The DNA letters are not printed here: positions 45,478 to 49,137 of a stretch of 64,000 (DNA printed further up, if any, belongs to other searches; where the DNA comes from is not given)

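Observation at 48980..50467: Free-standing Cy domain gene between two Cy-A-PCP modules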

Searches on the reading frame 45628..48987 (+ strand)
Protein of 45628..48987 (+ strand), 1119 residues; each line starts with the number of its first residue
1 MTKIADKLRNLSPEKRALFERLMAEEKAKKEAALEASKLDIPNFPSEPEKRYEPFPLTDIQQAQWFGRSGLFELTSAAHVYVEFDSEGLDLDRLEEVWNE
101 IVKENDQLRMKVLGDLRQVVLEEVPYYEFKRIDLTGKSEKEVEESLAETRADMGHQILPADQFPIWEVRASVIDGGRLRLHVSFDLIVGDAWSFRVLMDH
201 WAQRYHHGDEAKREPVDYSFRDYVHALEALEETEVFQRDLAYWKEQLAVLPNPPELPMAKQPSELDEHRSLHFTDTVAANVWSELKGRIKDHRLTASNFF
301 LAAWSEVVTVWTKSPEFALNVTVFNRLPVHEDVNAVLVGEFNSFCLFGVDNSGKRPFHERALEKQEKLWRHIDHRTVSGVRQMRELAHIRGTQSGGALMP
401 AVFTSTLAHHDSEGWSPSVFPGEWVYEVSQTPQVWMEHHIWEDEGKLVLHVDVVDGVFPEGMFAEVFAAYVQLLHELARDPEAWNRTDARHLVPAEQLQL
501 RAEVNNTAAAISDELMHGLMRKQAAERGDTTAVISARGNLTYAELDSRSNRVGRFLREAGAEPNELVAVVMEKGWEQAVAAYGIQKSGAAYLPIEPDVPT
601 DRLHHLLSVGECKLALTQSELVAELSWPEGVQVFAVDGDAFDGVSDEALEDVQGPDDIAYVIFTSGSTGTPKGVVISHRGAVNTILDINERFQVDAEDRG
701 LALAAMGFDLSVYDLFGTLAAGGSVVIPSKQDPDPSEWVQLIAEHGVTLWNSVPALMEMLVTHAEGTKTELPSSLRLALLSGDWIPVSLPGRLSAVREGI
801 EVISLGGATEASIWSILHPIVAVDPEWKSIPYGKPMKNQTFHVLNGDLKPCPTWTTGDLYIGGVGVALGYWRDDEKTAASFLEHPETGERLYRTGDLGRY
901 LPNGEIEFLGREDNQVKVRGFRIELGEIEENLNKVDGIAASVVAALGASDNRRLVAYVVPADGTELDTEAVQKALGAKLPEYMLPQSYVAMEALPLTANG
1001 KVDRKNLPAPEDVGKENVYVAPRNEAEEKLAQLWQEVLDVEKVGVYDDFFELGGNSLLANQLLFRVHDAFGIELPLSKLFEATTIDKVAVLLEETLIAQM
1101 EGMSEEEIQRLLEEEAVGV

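Call 6: search_protein_families(library=pfam, proteins=[window:45628-48987:+], max_evalue=0.001)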
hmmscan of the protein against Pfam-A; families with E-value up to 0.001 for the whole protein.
window:45628-48987:+ (1119 aa): 4 families
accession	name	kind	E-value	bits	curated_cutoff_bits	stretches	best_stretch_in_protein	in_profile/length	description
PF00501.34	AMP-binding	-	6.8e-85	285.6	29.9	1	521-871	2-384/384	AMP-binding enzyme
PF00668.25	Condensation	-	7.1e-32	111.1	30.6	1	55-483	5-439/456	Condensation domain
PF00550.31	PP-binding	-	9.1e-14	51.9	20.8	1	1028-1089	1-64/67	Phosphopantetheine attachment site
PF13193.12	AMP-binding_C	-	3.3e-10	41.2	24.5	1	927-1001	1-76/76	AMP-binding enzyme C-terminal domain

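Call 7: search_protein_families(library=ncbifam, proteins=[window:45628-48987:+], max_evalue=0.001)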
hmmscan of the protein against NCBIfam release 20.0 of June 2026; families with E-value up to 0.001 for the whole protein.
window:45628-48987:+ (1119 aa): 106 families (the best 25 are shown)
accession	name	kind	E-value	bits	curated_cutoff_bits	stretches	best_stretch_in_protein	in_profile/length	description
NF004282.0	PRK05691.1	subfamily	6e-152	507.1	4090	1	89-1095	710-1708/4334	non-ribosomal peptide synthase/polyketide synthase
TIGR01733.1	AA-adenyl-dom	subfamily_domain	5.7e-124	414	317.4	1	541-943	1-409/409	amino acid adenylation domain-containing protein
NF041803.1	NRPS_SolG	exception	7.4e-124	414.6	2200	1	446-1088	493-1151/1163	solanimycin non-ribosomal peptide synthetase SolG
NF047350.1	aureusi_NRPS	equivalog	3.5e-113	379.1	2500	1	491-1102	389-985/2373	aureusimine non-ribosomal peptide synthetase AusA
NF007605.2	PRK10252.1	equivalog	6.3e-111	371.8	2400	2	444-1106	386-1055/1292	enterobactin non-ribosomal peptide synthetase EntF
NF038078.1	NRPS_MxcG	equivalog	3.4e-93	312.9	2300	1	468-1099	407-1048/1442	myxochelin non-ribosomal peptide synthetase MxcG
NF003417.0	PRK04813.1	subfamily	6.2e-79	265.8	476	1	521-1007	10-499/505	D-alanine--poly(phosphoribitol) ligase subunit DltA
TIGR01734.1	D-ala-DACP-lig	equivalog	4.9e-74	249.7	559.85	1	521-1008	7-499/504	D-alanine--poly(phosphoribitol) ligase subunit DltA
TIGR03443.1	alpha_am_amid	equivalog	4.3e-69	233.1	1030.1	3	889-1107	677-932/1390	L-aminoadipate-semialdehyde dehydrogenase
TIGR03098.1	ligase_PEP_1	hypoth_equivalog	1.3e-64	218.5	592.35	1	515-1007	1-514/517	acyl-CoA ligase (AMP-forming), exosortase A system-associated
NF004837.0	PRK06187.1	subfamily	5.1e-62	209.8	476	1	516-1011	10-522/531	long-chain-fatty-acid--CoA ligase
NF005801.1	PRK07656.1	equivalog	3.5e-42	144.7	657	1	519-1007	6-499/500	FadD3 family acyl-CoA ligase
NF005702.0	PRK07514.1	subfamily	2.6e-40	138.2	558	1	517-1007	6-496/506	malonyl-CoA synthase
NF006181.0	PRK08314.1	subfamily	7.5e-40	136.7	705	2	651-1008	199-551/563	long-chain-fatty-acid--CoA ligase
NF004511.1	PRK05852.1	equivalog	5.1e-39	134.3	650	1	518-1007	3-500/505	FadD7 family fatty acid--CoA ligase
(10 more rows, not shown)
